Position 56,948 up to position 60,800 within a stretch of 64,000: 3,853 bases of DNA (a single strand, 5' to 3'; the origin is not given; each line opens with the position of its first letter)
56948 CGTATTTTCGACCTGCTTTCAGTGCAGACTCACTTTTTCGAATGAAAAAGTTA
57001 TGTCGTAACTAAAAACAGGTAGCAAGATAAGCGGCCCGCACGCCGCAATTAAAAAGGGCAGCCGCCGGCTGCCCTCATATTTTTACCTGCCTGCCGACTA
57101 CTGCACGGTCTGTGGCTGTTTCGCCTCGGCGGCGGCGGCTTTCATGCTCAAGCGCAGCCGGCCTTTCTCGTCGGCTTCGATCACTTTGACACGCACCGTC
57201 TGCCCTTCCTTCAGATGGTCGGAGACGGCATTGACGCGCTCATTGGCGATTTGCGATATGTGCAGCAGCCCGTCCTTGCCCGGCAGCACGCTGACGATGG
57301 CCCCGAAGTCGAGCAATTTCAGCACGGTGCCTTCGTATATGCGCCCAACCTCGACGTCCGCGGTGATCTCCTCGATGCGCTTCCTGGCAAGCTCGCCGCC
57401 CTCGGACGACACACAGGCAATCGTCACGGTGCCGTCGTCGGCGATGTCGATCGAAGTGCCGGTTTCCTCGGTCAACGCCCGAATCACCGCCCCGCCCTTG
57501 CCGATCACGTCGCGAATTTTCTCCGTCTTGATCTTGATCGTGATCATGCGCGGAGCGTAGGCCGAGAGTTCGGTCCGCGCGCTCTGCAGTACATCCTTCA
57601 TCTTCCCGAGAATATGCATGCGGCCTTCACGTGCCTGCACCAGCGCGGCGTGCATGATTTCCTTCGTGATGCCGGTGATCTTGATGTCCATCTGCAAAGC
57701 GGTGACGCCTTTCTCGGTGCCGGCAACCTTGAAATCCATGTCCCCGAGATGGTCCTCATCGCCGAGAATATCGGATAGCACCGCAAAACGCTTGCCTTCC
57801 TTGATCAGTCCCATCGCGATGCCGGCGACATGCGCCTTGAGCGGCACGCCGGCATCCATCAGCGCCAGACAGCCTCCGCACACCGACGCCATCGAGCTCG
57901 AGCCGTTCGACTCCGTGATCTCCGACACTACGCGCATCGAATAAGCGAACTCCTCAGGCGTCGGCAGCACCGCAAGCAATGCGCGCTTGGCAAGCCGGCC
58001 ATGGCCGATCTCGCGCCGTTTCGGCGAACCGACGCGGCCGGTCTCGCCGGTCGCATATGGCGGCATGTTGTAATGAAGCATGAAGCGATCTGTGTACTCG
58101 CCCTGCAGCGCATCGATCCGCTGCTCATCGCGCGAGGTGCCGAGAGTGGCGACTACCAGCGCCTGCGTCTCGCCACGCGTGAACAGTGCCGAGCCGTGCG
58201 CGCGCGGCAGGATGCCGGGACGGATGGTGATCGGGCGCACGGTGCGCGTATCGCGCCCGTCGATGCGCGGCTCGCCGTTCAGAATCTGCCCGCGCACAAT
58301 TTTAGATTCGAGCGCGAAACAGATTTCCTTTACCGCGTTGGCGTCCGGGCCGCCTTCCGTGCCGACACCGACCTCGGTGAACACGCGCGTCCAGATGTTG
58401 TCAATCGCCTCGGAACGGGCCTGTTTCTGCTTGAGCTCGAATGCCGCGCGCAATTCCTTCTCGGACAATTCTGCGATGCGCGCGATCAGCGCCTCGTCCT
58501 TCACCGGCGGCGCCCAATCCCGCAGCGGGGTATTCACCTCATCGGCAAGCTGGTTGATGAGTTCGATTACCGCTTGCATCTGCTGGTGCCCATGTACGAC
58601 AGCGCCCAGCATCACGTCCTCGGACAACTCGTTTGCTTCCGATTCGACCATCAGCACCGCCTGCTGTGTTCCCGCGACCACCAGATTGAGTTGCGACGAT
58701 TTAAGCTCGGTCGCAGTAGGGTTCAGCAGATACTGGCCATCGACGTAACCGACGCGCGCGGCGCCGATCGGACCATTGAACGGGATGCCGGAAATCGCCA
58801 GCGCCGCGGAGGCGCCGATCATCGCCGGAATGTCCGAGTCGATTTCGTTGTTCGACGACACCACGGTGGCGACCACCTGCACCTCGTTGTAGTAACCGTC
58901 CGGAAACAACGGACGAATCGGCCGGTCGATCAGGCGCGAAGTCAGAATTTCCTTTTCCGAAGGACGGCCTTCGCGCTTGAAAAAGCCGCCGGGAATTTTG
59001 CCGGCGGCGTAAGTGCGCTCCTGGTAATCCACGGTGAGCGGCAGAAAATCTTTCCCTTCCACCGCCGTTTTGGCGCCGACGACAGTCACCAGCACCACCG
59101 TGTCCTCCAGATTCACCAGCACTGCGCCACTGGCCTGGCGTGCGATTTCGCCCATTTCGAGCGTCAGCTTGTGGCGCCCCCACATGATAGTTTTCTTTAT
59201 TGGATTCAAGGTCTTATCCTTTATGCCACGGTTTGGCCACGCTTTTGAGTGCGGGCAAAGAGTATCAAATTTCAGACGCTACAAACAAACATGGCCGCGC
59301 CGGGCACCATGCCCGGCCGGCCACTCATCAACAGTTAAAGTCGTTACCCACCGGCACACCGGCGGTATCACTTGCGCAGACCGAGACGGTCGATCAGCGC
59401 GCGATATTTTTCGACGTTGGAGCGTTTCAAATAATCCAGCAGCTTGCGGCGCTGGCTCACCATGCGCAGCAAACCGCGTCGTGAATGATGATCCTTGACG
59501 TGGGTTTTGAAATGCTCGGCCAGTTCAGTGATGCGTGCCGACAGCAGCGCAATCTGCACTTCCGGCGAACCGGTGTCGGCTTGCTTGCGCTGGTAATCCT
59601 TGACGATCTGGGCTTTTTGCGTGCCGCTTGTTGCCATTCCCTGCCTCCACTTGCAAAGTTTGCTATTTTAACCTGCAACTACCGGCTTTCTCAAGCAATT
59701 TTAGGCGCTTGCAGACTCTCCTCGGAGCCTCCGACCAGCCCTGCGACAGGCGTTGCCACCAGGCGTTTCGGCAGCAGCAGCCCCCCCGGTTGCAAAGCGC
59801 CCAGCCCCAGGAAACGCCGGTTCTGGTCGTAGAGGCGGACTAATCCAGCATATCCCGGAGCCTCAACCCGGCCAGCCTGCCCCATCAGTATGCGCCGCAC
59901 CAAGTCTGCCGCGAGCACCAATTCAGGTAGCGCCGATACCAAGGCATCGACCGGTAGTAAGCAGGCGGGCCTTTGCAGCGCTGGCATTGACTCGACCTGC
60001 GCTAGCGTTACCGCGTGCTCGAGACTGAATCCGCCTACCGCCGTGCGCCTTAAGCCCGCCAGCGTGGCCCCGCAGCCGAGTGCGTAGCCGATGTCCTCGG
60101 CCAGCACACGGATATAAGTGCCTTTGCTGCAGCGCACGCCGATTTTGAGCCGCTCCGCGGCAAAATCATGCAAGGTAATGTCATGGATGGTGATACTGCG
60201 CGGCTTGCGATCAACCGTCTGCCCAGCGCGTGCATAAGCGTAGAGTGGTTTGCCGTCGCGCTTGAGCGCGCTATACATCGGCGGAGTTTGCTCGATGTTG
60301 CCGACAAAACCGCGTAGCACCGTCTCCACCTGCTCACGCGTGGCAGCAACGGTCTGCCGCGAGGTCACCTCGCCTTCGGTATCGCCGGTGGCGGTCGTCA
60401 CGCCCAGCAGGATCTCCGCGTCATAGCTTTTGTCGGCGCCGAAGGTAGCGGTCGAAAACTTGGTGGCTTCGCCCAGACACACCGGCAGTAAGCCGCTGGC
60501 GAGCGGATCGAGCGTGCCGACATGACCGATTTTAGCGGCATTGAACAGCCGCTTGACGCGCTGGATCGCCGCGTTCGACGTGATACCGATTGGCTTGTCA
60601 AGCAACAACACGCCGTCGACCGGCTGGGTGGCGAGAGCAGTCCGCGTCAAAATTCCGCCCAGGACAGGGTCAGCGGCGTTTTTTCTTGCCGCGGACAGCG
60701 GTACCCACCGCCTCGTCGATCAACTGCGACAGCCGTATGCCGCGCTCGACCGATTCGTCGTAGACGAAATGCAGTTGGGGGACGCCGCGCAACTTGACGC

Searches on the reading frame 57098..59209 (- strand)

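Call 47: search_protein_families(library=pfam, proteins=[window:57098-59209:-], max_evalue=0.0001)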
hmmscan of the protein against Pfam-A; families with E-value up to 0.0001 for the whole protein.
window:57098-59209:- (703 aa): 5 families
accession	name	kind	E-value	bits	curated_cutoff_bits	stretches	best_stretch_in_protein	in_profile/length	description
PF01138.27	RNase_PH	-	2.6e-63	212.7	25.5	2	14-143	4-130/130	3' exoribonuclease family, domain 1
PF03725.20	RNase_PH_C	-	1.9e-21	76.2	20.8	2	146-204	1-61/67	3' exoribonuclease family, domain 2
PF03726.19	PNPase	-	3.6e-19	69.4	24.6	1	241-320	2-81/81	Polyribonucleotide nucleotidyltransferase, RNA binding domain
PF00575.29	S1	-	3.9e-16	59.6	22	1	619-690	2-74/74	S1 RNA binding domain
PF00013.35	KH_1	-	2.9e-10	40.2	21.5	1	556-614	2-66/66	KH domain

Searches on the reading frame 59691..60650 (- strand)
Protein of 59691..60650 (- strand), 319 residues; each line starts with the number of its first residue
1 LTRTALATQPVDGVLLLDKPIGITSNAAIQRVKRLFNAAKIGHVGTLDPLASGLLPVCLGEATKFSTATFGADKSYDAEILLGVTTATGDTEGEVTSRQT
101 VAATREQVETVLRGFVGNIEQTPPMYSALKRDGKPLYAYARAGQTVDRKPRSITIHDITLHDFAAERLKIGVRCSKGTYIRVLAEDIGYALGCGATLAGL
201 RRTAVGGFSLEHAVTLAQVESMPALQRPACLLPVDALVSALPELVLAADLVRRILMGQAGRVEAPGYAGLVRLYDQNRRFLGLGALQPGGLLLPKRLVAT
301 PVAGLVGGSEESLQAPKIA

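Call 77: search_protein_families(library=pfam, proteins=[window:59691-60650:-], max_evalue=0.0001)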
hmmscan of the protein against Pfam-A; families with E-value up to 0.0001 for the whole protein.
window:59691-60650:- (319 aa): 3 families
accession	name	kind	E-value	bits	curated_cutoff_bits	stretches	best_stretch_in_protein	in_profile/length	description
PF01509.24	TruB_N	-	4.2e-55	186.7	27.3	1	33-180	1-149/149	TruB family pseudouridylate synthase (N terminal domain)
PF09157.17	TruB-C_2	-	1.3e-13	51.1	21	1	242-298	1-57/57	Pseudouridine synthase II TruB, C-terminal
PF16198.10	TruB_C_2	-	1.7e-13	50.9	29.3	1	181-238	1-65/66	tRNA pseudouridylate synthase B C-terminal domain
